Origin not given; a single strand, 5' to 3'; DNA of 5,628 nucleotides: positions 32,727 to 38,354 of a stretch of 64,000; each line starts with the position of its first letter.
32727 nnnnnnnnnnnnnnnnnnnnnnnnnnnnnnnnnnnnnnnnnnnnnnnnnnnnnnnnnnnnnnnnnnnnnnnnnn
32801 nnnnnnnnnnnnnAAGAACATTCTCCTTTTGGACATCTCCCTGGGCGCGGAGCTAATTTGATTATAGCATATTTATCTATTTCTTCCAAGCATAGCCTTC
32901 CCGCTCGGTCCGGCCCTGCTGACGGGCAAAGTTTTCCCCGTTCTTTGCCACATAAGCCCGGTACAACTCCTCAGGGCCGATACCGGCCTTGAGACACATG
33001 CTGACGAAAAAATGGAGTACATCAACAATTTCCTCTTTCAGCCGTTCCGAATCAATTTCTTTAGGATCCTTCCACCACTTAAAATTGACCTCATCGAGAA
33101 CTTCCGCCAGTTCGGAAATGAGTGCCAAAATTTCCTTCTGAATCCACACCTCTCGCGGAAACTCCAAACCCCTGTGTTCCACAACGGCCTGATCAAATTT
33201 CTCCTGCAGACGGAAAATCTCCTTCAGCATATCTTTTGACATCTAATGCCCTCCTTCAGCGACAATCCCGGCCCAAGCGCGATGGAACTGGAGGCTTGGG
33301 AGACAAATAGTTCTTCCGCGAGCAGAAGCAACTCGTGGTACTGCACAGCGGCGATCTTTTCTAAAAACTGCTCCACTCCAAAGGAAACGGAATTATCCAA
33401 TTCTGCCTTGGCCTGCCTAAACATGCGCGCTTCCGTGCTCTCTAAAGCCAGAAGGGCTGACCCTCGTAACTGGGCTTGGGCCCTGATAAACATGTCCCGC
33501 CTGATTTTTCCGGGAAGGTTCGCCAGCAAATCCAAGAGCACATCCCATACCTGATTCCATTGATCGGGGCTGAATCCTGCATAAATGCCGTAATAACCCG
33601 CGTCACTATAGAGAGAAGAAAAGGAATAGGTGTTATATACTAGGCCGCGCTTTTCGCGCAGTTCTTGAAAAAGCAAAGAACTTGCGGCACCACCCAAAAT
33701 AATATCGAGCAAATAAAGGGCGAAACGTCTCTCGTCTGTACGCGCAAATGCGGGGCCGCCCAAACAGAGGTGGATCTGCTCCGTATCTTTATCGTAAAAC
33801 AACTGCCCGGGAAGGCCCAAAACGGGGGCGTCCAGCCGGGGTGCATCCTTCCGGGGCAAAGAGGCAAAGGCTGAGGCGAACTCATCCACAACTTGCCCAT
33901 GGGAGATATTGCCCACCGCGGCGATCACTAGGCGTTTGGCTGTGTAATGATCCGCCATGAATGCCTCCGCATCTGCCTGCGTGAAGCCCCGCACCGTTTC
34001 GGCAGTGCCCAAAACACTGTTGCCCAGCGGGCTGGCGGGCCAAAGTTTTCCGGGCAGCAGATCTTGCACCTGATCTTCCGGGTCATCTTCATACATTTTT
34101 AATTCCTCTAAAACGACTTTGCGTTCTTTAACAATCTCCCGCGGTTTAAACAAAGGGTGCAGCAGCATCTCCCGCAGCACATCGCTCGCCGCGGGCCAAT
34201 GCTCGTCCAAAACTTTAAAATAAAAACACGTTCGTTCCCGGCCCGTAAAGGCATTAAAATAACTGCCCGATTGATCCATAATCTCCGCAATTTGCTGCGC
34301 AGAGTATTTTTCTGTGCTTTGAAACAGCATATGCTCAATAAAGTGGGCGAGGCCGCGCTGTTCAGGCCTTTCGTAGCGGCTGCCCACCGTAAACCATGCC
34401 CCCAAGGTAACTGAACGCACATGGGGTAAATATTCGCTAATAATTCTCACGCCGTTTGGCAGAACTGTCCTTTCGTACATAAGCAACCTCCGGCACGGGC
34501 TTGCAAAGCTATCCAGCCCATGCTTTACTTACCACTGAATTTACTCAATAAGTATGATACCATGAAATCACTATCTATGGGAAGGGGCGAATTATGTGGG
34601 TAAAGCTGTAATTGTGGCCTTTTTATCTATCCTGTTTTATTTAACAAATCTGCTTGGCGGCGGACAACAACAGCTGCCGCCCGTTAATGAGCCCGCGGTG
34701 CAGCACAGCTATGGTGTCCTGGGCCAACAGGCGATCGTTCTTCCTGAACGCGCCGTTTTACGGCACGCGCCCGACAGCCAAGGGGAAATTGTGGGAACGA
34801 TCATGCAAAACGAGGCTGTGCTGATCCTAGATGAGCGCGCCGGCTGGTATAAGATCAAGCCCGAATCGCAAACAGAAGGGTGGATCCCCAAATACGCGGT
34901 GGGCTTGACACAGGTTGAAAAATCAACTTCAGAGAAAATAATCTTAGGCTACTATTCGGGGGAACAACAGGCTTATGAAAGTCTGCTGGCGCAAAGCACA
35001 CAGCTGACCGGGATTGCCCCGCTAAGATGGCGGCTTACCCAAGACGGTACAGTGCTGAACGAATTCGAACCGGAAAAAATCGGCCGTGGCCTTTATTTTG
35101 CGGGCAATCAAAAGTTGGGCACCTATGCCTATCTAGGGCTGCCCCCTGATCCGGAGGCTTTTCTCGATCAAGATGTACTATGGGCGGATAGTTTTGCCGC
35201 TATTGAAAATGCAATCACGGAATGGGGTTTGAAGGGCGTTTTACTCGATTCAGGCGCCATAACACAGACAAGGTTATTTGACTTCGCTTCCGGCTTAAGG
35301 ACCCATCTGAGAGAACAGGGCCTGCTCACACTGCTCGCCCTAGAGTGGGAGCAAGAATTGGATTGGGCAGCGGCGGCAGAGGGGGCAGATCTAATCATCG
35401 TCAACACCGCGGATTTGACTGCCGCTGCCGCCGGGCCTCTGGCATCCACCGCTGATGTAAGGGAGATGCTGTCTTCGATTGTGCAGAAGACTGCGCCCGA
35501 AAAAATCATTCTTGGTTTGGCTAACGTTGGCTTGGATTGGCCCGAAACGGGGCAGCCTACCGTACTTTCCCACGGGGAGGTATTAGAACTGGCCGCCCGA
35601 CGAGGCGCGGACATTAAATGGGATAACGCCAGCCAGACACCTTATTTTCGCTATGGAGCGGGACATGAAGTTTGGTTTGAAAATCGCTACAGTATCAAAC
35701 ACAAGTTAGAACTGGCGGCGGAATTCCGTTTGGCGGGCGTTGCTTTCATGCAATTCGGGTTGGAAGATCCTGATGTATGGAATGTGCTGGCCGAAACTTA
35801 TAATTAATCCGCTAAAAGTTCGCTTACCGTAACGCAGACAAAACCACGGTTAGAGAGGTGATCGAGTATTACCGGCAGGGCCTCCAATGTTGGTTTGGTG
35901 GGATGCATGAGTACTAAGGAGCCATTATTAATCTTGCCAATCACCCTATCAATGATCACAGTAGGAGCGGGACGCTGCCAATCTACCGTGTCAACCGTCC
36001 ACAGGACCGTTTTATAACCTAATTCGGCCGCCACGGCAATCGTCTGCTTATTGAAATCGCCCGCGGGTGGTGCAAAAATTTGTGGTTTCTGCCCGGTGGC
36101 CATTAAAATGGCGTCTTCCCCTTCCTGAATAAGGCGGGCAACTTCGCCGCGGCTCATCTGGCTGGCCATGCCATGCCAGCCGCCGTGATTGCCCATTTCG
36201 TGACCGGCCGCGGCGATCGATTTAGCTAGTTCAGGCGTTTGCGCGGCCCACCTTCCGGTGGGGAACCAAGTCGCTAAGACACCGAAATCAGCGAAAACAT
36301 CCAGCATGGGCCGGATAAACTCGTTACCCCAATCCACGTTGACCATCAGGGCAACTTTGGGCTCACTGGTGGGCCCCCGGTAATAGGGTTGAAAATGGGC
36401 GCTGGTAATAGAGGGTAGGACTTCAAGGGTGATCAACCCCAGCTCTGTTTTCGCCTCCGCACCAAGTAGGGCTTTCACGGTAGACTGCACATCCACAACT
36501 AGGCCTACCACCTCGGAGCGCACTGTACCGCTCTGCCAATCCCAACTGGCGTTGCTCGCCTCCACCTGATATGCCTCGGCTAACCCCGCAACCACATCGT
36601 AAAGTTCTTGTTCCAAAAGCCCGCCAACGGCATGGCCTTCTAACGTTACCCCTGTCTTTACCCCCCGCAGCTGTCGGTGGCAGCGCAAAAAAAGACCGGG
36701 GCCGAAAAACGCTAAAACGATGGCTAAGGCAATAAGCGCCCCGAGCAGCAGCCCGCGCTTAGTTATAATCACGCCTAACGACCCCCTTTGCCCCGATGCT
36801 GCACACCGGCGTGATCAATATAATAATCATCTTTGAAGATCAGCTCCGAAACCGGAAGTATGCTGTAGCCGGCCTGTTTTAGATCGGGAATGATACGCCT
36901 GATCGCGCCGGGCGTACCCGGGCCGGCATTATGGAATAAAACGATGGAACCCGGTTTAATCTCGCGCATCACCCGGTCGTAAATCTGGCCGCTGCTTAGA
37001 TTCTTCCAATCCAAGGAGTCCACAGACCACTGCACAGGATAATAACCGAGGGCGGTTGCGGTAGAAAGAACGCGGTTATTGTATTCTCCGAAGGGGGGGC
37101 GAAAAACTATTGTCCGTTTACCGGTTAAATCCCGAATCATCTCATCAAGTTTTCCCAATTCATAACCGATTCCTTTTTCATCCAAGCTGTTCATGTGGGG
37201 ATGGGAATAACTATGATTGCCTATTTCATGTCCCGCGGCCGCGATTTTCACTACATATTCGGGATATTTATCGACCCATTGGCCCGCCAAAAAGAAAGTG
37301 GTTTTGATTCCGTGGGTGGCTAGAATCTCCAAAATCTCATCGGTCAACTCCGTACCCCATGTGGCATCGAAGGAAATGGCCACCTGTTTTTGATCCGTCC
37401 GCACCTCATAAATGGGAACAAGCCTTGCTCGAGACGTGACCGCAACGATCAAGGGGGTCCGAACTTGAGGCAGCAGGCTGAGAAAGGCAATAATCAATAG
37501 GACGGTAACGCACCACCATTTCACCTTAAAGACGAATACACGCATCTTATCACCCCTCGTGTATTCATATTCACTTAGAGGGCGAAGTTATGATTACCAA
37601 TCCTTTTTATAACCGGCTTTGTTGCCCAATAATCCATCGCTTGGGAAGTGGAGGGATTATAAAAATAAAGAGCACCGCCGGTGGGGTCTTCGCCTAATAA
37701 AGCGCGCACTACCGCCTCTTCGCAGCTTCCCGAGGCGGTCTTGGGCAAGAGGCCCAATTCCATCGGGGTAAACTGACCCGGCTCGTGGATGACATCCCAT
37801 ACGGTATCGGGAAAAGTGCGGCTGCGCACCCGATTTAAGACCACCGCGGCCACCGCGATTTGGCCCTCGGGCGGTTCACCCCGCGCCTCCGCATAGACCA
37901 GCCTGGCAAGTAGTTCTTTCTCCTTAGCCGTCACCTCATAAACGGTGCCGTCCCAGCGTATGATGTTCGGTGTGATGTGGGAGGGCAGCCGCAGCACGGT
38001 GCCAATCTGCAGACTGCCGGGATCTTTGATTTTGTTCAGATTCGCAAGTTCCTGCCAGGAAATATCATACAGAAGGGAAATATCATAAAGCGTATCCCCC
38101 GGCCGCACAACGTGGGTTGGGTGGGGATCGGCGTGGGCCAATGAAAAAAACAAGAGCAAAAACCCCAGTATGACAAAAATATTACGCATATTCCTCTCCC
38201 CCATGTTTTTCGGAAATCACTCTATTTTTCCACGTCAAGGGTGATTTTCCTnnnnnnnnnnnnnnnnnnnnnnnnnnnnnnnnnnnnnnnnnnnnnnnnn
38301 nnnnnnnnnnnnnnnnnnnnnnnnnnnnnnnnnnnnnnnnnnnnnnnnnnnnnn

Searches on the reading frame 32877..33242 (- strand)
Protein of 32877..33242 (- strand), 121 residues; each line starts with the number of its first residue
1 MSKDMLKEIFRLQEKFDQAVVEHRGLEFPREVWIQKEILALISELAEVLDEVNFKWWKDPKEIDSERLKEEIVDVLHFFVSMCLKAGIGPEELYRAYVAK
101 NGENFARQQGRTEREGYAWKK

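Call 3: search_protein_families(library=pfam, proteins=[window:32877-33242:-], max_evalue=1)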
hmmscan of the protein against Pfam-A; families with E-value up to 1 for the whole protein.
window:32877-33242:- (121 aa): 4 families
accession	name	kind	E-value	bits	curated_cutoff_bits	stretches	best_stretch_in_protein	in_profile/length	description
PF08761.16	dUTPase_2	-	4.4e-24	86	22.9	2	6-88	2-84/162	dUTPase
PF03819.22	MazG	-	0.011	16.4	22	1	38-100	7-65/74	MazG nucleotide pyrophosphohydrolase domain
PF12643.12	MazG-like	-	0.015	15.9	27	1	46-103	23-68/85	MazG-like family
PF01503.22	PRA-PH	-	0.02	15.7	21.3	1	23-96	10-81/86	Phosphoribosyl-ATP pyrophosphohydrolase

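Call 4: search_protein_families(library=ncbifam, proteins=[window:32877-33242:-], max_evalue=1)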
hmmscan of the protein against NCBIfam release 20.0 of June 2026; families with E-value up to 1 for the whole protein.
window:32877-33242:- (121 aa): 1 family
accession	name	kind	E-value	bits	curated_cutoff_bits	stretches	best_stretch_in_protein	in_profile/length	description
NF049964.1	dUTPaseEpsil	equivalog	6.5e-08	32.3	300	2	4-85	5-88/230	dUTPase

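Call 71: search_protein_families(library=padloc, proteins=[window:32877-33242:-], max_evalue=1)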
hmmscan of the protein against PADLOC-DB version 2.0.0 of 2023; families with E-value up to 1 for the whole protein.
window:32877-33242:- (121 aa): 0 families

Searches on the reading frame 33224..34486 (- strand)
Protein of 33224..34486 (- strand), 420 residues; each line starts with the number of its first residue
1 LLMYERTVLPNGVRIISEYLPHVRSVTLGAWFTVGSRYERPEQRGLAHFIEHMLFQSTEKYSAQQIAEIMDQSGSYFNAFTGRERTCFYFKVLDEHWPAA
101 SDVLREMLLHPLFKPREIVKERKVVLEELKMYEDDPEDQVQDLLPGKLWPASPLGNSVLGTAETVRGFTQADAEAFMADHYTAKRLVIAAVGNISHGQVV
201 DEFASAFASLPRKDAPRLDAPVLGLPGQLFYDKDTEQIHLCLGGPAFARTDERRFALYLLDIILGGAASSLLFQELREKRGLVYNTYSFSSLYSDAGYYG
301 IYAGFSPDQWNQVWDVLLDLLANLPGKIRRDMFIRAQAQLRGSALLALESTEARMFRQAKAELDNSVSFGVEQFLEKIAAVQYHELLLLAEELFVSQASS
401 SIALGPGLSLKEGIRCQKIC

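Call 3: search_protein_families(library=pfam, proteins=[window:33224-34486:-], max_evalue=1)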
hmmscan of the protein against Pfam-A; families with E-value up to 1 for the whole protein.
window:33224-34486:- (420 aa): 2 families
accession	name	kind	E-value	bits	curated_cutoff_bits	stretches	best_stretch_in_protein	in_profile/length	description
PF00675.25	Peptidase_M16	-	2.3e-39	135.1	22.3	1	14-161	1-148/149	Insulinase (Peptidase family M16)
PF05193.26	Peptidase_M16_C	-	2.3e-32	112.8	23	1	168-340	2-181/181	Peptidase M16 inactive domain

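Call 4: search_protein_families(library=ncbifam, proteins=[window:33224-34486:-], max_evalue=1)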
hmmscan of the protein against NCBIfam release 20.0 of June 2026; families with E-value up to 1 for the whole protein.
window:33224-34486:- (420 aa): 4 families
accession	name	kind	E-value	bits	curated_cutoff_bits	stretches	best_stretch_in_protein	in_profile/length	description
NF047421.1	YfmH_fam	equivalog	1.1e-22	80.9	250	2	44-201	60-212/425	EF-P 5-aminopentanol modification-associated protein YfmH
TIGR02110.1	PQQ_syn_pqqF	equivalog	1.5e-20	73.6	320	1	6-381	2-385/697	pyrroloquinoline quinone biosynthesis protein PqqF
NF047422.1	YfmF_fam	equivalog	1.1e-19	70.6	285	1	99-392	100-400/412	EF-P 5-aminopentanol modification-associated protein YfmF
NF011681.0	PRK15101.1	equivalog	2.3e-17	62.3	765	1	33-222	73-269/961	pitrilysin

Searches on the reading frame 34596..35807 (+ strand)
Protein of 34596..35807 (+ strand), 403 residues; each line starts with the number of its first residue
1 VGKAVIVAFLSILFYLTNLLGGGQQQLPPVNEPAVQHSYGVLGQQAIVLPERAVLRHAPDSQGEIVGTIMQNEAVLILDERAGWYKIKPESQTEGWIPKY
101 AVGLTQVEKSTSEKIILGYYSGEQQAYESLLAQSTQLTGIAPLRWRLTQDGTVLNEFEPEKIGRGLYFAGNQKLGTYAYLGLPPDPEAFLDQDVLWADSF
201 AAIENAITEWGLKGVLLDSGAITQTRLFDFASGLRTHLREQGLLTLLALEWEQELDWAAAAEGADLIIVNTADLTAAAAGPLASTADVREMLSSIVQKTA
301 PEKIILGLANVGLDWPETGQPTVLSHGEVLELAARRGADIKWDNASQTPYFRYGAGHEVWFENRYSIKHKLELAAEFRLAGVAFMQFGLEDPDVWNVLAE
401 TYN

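Call 3: search_protein_families(library=pfam, proteins=[window:34596-35807:+], max_evalue=1)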
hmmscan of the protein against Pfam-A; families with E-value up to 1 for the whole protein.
window:34596-35807:+ (403 aa): 4 families
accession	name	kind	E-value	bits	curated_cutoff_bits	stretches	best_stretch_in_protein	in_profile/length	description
PF00704.34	Glyco_hydro_18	-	8.4e-11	42.5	29.6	1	225-384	124-311/317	Glycosyl hydrolases family 18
PF08239.17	SH3_3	-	5.6e-10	39.7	27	1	55-99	5-50/54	Bacterial SH3 domain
PF06347.19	SH3_4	-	9.9e-05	22.5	24.1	1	51-99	3-51/56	Bacterial SH3 domain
PF18348.7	SH3_16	-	0.061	13.6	25.8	1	55-99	1-46/49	Bacterial dipeptidyl-peptidase Sh3 domain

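Call 4: search_protein_families(library=ncbifam, proteins=[window:34596-35807:+], max_evalue=1)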
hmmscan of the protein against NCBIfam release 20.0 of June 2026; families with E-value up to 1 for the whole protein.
window:34596-35807:+ (403 aa): 2 families
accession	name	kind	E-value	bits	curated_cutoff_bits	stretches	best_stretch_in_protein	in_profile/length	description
TIGR04211.1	SH3_and_anchor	equivalog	3.1e-05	23.7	65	1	54-105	9-61/198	TIGR04211 family SH3 domain-containing protein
NF007632.0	PRK10294.1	equivalog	0.13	11.5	353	1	195-311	113-228/310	6-phosphofructokinase II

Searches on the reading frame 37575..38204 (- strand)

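Call 81: search_protein_families(library=pfam, proteins=[window:37575-38204:-], max_evalue=0.001)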
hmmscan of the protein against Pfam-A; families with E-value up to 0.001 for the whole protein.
window:37575-38204:- (209 aa): 2 families
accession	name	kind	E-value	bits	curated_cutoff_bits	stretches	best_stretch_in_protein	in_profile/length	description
PF07486.17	Hydrolase_2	-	5.9e-28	97.9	27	1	109-208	1-100/100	Cell Wall Hydrolase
PF01476.26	LysM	-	9.3e-15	54.7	20.9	1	31-74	1-43/43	LysM domain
